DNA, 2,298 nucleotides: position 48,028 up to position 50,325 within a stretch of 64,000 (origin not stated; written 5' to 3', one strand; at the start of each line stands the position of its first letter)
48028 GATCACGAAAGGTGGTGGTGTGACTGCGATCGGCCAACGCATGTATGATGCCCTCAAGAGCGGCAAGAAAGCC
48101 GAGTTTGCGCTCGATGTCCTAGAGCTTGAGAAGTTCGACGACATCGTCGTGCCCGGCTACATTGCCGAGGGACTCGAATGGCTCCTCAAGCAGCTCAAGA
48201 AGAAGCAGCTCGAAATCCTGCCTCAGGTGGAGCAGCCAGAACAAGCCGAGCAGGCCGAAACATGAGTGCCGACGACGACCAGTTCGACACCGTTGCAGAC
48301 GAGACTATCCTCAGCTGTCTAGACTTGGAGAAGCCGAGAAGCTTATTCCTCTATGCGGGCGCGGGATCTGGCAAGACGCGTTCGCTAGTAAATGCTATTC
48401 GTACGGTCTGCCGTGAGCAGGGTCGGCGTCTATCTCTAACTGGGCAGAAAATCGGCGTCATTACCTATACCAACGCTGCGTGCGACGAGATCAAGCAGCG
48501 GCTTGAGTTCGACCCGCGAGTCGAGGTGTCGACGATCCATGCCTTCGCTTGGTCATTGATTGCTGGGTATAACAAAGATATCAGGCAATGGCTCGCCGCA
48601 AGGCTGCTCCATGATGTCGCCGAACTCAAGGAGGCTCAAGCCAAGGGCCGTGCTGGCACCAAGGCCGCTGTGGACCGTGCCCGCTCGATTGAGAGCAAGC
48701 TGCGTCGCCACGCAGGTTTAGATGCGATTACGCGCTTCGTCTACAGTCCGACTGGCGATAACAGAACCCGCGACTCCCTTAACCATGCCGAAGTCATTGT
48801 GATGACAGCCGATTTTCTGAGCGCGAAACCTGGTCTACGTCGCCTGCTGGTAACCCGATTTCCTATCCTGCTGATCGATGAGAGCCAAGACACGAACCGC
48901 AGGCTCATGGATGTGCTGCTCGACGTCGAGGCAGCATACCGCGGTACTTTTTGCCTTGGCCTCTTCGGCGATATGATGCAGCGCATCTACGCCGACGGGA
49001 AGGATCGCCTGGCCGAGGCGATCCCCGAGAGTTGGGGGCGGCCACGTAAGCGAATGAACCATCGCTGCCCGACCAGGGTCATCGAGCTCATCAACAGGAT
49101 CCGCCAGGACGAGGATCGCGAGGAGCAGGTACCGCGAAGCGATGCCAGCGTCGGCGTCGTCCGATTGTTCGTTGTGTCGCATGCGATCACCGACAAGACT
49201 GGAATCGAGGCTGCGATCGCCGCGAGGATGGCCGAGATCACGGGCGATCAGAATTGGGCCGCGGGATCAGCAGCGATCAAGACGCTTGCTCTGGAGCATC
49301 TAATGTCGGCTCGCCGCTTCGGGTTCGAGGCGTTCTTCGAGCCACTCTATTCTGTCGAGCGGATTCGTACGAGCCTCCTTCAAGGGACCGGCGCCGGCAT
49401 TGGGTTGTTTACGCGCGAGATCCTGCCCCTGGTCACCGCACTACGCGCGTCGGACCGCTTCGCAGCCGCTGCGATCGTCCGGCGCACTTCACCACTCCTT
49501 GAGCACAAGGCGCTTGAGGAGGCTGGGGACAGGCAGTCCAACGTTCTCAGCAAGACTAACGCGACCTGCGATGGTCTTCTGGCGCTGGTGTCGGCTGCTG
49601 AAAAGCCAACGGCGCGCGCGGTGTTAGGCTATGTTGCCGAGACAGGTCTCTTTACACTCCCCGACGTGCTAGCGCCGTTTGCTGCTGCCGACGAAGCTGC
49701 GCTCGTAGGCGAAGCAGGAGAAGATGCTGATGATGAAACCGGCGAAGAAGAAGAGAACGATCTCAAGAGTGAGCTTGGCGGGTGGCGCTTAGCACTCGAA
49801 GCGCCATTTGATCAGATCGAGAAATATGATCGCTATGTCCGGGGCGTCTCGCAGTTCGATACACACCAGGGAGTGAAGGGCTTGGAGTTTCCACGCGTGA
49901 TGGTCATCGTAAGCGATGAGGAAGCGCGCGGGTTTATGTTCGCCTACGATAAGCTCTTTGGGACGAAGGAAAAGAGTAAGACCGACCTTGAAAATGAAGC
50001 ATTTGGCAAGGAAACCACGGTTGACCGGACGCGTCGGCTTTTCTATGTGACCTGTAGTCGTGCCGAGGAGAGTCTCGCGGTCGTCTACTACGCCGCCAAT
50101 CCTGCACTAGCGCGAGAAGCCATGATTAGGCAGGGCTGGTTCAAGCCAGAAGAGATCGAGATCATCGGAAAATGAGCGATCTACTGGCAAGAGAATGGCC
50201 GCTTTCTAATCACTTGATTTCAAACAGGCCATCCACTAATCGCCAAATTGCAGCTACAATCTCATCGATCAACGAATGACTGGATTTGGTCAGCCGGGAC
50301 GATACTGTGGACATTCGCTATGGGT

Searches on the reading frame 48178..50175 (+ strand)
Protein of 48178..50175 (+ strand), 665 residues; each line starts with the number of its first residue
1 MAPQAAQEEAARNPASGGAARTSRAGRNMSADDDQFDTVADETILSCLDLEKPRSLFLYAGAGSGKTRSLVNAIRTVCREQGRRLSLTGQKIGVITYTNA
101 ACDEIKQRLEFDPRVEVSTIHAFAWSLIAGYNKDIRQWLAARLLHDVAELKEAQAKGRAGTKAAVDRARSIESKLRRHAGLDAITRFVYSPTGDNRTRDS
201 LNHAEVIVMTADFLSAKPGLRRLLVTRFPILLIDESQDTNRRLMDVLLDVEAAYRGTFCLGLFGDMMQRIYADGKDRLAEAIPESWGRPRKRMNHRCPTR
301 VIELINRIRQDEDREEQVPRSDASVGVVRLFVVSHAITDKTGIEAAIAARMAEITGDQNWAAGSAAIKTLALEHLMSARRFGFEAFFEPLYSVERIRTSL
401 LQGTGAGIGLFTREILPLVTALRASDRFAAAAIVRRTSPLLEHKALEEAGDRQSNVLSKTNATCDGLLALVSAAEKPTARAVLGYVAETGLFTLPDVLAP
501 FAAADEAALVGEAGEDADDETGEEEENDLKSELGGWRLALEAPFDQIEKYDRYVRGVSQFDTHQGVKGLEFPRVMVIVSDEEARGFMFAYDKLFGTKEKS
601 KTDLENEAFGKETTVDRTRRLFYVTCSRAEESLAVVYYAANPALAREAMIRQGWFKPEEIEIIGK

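Call 6: search_protein_families(library=pfam, proteins=[window:48178-50175:+], max_evalue=1)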
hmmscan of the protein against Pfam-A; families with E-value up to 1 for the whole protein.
window:48178-50175:+ (665 aa): 8 families
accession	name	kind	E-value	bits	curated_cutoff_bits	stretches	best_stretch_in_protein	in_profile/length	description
PF00580.27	UvrD-helicase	-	3.7e-19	69.9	23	2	55-149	15-111/271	UvrD/REP helicase N-terminal domain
PF13245.12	AAA_19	-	1.7e-12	48.1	25.1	1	54-272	12-132/134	AAA domain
PF01443.25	Viral_helicase1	-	8.2e-05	23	21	0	61-129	6-56/228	Viral superfamily 1 RNA helicase core domain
PF13361.12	UvrD_C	-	0.00019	21.4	25.6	1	566-638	295-348/350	UvrD-like helicase C-terminal domain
PF13538.12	UvrD_C_2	-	0.0034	17.7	27.4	0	616-636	32-52/52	UvrD-like helicase C-terminal domain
PF13604.12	AAA_30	-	0.0089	16.2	27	1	57-126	22-79/191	AAA domain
PF13191.12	AAA_16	-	0.038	14.9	32.6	1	52-146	23-97/167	AAA ATPase domain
PF15606.11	Ntox34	-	0.28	11.8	25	1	345-382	19-57/80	Bacterial toxin 34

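Call 7: search_protein_families(library=padloc, proteins=[window:48178-50175:+], max_evalue=0.1)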
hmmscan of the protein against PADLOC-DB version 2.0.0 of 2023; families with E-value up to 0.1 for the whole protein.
window:48178-50175:+ (665 aa): 51 families (the best 25 are shown)
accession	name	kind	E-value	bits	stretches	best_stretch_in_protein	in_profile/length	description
PDLC00111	GajB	-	9.2e-246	815.4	1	30-663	2-624/625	UrvD helicase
PDLC00143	GajB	-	1.2e-218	725.8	1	29-663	1-630/632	UrvD helicase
PDLC00135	GajB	-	7.5e-87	290.6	2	38-392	7-335/603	UrvD helicase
PDLC00113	GajB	-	3.8e-73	244.9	1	39-660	15-573/579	UrvD helicase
PDLC00128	GajB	-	4.9e-61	205.3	2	206-639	240-663/685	UrvD helicase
PDLC00137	GajB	-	3.9e-50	169.3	3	50-153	23-126/679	UrvD helicase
PDLC00125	GajB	-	6.2e-44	148.8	3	183-312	183-313/669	UrvD helicase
PDLC00109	GajB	-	1.4e-31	107.6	2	59-320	12-266/647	UrvD helicase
PDLC00115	GajB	-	5e-31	106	2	201-391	47-236/537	UrvD helicase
PDLC00119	GajB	-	8.7e-31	105.5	3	58-128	20-89/565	UrvD helicase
PDLC03802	RTasHel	-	4.5e-27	93.2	1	54-336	19-291/675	DRT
PDLC00127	GajB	-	6.1e-23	79.1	1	51-272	18-246/594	UrvD helicase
PDLC00117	GajB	-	2.8e-22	77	2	54-340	28-331/604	UrvD helicase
PDLC00130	GajB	-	3.8e-20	69.7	1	51-308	13-289/589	UrvD helicase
PDLC00132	GajB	-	2.4e-17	60.8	2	54-136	17-97/625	UrvD helicase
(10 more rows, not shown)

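Call 8: search_protein_families(library=ncbifam, proteins=[window:48178-50175:+], max_evalue=0.1)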
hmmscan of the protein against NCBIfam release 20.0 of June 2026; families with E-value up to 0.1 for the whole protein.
window:48178-50175:+ (665 aa): 13 families
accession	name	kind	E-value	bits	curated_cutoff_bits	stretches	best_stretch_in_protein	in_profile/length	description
NF008743.0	PRK11773.1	equivalog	6.5e-14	51.2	965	3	55-128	24-98/720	DNA helicase II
TIGR01073.1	pcrA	equivalog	1.8e-13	49.7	911.2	2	56-122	20-87/725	DNA helicase PcrA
TIGR01074.1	rep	equivalog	8.2e-13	47.5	951.45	1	56-110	17-67/668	DNA helicase Rep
TIGR01075.1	uvrD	equivalog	9.4e-12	44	1144.45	2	54-112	18-72/715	DNA helicase II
TIGR00609.1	recB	equivalog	1.3e-10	40.1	696.05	2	54-109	10-62/1175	exodeoxyribonuclease V subunit beta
NF008172.0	PRK10919.1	equivalog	2.8e-07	29.1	1168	1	58-109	20-67/673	DNA helicase Rep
TIGR02784.1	addA_alphas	equivalog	1.2e-05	23.9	860.75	1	55-109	12-61/1138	double-strand break repair helicase AddA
TIGR02785.1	addA_Gpos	equivalog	1.2e-05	23.4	707.65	1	56-110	17-66/1234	helicase-exonuclease AddAB subunit AddA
NF008276.0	PRK11054.1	equivalog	2.4e-05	23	543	1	54-132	210-287/684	DNA helicase IV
NF010485.0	PRK13909.1-2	equivalog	0.00035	18.9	650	0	231-335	335-451/909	RecB-like helicase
NF008128.0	PRK10876.1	equivalog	0.0017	16.1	1697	0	222-272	372-421/1181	exodeoxyribonuclease V subunit beta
NF047784.1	MadB_ATPase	equivalog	0.0025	17.1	475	1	199-253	110-164/298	MadB family AAA-type ATPase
NF010487.0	PRK13909.1-4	equivalog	0.032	12.5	759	0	56-109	7-55/924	RecB-like helicase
